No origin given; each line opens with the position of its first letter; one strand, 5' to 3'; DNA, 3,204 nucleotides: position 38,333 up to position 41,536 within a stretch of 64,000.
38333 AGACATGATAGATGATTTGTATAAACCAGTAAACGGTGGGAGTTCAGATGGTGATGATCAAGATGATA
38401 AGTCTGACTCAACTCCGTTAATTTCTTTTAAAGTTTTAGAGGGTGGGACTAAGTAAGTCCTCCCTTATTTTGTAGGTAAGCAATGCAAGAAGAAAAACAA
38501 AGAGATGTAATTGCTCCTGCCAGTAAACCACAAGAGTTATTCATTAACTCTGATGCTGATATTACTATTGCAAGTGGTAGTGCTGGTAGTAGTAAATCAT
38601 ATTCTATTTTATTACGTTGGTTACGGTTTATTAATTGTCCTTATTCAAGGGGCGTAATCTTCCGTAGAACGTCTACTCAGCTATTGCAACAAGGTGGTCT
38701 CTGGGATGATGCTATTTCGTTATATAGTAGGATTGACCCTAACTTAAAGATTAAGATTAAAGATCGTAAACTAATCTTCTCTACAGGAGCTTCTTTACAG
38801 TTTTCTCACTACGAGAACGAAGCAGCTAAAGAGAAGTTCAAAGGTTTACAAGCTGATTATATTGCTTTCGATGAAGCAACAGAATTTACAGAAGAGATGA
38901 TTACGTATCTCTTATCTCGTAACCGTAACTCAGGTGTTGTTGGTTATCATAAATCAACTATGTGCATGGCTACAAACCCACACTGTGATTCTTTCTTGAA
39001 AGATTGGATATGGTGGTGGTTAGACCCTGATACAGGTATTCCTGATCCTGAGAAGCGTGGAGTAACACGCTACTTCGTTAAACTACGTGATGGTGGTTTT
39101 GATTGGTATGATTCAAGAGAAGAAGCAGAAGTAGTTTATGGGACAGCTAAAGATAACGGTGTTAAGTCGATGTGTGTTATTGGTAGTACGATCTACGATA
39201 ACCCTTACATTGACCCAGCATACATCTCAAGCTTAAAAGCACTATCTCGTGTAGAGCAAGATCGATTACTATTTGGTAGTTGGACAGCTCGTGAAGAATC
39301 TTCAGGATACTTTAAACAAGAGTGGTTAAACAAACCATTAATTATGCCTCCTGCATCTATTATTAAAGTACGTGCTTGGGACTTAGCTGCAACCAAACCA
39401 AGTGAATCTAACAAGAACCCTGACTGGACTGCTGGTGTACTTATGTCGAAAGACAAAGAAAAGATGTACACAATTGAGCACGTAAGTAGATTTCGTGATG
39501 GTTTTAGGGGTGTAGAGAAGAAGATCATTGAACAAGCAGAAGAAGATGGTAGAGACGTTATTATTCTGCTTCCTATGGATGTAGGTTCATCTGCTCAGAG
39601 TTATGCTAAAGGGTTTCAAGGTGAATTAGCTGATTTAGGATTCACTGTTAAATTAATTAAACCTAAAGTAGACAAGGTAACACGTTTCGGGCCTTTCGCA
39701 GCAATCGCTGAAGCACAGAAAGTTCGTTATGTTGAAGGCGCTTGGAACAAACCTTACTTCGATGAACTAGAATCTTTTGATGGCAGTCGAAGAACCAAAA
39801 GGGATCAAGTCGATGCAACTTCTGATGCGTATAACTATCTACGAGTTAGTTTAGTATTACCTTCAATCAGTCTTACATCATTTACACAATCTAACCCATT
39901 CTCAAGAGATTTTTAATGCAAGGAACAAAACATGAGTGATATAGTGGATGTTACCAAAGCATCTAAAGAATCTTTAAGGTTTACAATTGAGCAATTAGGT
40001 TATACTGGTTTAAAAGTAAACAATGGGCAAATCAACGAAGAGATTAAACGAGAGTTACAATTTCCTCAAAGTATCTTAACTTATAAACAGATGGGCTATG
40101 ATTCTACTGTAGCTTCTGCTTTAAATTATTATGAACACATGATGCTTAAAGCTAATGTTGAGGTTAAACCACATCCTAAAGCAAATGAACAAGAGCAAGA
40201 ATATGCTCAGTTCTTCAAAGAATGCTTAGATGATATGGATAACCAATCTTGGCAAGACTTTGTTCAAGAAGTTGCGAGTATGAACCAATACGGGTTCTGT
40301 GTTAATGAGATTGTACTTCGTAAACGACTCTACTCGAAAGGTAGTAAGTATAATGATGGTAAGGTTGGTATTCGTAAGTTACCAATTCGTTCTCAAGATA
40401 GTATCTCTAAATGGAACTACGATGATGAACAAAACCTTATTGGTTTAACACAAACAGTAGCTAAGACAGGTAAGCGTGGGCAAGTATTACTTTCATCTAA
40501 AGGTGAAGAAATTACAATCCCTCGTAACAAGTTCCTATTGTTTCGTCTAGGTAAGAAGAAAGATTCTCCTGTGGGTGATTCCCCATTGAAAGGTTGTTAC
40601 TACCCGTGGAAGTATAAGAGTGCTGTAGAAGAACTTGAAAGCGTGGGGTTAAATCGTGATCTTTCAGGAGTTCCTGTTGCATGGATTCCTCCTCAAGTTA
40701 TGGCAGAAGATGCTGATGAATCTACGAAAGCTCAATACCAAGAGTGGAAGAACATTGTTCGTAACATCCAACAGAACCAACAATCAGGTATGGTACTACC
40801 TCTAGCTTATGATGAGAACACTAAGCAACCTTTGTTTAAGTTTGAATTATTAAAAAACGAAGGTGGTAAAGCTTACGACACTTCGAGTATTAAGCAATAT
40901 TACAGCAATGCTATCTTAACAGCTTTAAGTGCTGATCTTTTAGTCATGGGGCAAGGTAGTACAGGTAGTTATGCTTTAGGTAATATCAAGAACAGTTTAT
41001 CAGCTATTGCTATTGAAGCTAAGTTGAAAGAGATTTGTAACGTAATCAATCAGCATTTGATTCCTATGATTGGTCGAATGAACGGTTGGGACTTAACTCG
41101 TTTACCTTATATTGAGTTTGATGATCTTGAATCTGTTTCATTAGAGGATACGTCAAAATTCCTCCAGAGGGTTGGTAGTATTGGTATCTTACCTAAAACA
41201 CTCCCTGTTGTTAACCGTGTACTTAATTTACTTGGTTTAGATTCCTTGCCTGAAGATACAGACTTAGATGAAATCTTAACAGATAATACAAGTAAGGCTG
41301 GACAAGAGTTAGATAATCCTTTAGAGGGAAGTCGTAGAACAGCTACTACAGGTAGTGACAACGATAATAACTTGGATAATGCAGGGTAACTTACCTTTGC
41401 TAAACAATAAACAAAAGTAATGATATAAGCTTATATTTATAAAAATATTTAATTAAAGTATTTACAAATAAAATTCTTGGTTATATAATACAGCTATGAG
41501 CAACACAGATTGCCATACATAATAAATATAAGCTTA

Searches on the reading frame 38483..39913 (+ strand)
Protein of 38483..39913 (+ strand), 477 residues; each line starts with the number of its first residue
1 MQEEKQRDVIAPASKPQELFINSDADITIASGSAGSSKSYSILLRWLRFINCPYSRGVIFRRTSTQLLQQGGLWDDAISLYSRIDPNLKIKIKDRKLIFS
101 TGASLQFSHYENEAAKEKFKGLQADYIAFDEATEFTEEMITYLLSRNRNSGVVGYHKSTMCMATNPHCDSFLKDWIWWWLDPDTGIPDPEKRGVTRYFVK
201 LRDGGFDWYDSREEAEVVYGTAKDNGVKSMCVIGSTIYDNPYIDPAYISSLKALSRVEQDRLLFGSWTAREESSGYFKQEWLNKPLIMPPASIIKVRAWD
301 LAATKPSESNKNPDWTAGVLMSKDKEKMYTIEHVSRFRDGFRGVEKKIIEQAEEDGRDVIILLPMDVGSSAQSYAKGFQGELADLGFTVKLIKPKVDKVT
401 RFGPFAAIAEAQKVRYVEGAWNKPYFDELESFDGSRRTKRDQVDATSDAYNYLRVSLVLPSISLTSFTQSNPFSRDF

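Call 15: search_protein_families(library=pfam, proteins=[window:38483-39913:+], max_evalue=0.001)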
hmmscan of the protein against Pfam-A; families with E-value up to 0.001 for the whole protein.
window:38483-39913:+ (477 aa): 3 families
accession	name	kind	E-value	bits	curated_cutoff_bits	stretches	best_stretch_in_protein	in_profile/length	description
PF03237.21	Terminase_6N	-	1.7e-21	77.3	22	1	30-283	2-214/215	Terminase large subunit, T4likevirus-type, N-terminal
PF17289.8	Terminase_6C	-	3.2e-19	69.9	22.6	1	298-452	2-154/155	Terminase RNaseH-like domain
PF04466.19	Terminase_3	-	2.7e-06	27.5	23.2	1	26-259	3-191/201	Phage terminase large subunit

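Call 17: search_dna_similar(query=window:38483-39913:+, collection=phages, mode=protein, max_rows=15)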
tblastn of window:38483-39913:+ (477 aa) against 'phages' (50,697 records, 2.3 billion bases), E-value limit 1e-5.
Records with a match: 1389; places in all: 1404; records where one place covers at least 80% of the query: 1209.
Best place of each record, by identity: <60% 1389.
By first word of the organism name: Escherichia 342; Pseudomonas 231; Vibrio 144; Rheinheimera 115; Salmonella 97; Acinetobacter 92; Klebsiella 40; Erwinia 35; Arthrobacter 26; Shigella 24; and 48 more.
By host as written in the record: - 198; Rheinheimera sp. BAL341 115; Escherichia coli 99; Pseudomonas aeruginosa 71; Escherichia coli K-12 MG1655 50; Acinetobacter baumannii 37; Pseudomonas aeruginosa PAO1 26; Arthrobacter sp. ATCC 21022 23; and 345 more.
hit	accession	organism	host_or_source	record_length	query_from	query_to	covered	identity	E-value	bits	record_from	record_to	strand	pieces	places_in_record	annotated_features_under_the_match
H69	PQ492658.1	Limnohabitans phage DC31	Limnohabitans sp. DCL3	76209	9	473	97%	49.0%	3e-125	407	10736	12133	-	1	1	hypothetical protein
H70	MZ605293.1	Pseudomonas phage UAVern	Pseudomonas sp.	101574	8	473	98%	46.8%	3e-123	401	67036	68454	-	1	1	putative terminase large subunit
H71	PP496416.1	Pseudomonas phage vB_PpuM-Kassivere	Pseudomonas putida KT2440 and Paw85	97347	8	473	98%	45.9%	4e-120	392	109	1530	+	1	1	terminase large subunit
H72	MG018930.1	Pseudomonas phage ventosus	Pseudomonas syringae pv. avii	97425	8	473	98%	45.9%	4e-119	389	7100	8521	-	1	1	terminase-like family protein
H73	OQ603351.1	Pseudomonas phage Ep020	Pseudomonas sp. AY2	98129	8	474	98%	45.7%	4e-118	387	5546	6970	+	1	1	record has no annotation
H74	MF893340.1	Pseudomonas phage PPSC2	Pseudomonas fluorescens SA1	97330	8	474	98%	45.7%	6e-118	386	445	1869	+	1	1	terminase large subunit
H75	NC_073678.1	Pseudomonas phage PPSC2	Pseudomonas fluorescens SA1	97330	8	474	98%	45.7%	6e-118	386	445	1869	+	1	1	terminase large subunit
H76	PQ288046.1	Pseudomonas phage XD2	Pseudomonas aeruginosa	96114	8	473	98%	45.7%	2e-120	393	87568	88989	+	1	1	none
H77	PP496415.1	Pseudomonas phage vB_PpuM-NoPa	Pseudomonas putida KT2440 and Paw85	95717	8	473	98%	45.7%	6e-120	392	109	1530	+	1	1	terminase large subunit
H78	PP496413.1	Pseudomonas phage vB_PpuM-Amme-3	Pseudomonas putida KT2440 and Paw85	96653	8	473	98%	45.7%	6e-120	392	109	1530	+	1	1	terminase large subunit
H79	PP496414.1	Pseudomonas phage vB_PpuM-KoPa-4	Pseudomonas putida KT2440 and Paw85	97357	8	473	98%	45.7%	6e-120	392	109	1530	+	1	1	terminase large subunit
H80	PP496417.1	Pseudomonas phage vB_PpuM-Roomu-2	Pseudomonas putida KT2440 and Paw85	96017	8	473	98%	45.7%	8e-120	392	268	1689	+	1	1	terminase large subunit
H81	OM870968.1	Pseudomonas phage vB_Paer_Ps25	Pseudomonas aeruginosa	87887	9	473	97%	45.8%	3e-118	387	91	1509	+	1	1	terminase large subunit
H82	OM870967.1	Pseudomonas phage vB_Paer_Ps12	Pseudomonas aeruginosa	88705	9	473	97%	45.8%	3e-118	387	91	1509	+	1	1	terminase large subunit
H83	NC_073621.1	Pseudomonas phage vB_Paer_Ps12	Pseudomonas aeruginosa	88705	9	473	97%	45.8%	3e-118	387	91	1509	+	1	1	terminase large subunit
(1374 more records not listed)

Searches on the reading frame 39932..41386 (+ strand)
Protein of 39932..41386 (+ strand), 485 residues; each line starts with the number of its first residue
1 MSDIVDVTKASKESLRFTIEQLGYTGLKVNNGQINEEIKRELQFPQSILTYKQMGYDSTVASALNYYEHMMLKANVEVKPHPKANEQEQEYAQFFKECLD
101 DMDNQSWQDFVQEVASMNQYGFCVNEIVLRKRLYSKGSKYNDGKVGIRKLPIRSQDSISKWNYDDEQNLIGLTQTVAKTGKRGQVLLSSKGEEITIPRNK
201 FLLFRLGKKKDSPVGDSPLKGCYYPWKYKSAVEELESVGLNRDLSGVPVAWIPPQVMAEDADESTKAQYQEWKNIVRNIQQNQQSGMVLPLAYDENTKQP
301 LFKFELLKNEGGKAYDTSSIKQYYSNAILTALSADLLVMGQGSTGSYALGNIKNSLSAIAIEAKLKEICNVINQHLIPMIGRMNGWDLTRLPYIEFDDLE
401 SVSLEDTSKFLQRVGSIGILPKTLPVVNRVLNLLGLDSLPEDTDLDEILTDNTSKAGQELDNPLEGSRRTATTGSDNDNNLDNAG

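Call 15: search_protein_families(library=pfam, proteins=[window:39932-41386:+], max_evalue=0.001)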
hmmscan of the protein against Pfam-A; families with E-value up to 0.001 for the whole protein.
window:39932-41386:+ (485 aa): 2 families
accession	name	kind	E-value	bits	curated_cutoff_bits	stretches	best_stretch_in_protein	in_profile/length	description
PF06074.18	Portal_Mu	-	2.3e-30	106.5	23.9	1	51-419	4-323/336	Portal protein of Mu bacteriophage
PF21919.2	P23-45_portal_barrel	-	6.4e-14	51.8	27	1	35-401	43-381/448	Phage P23-45 portal protein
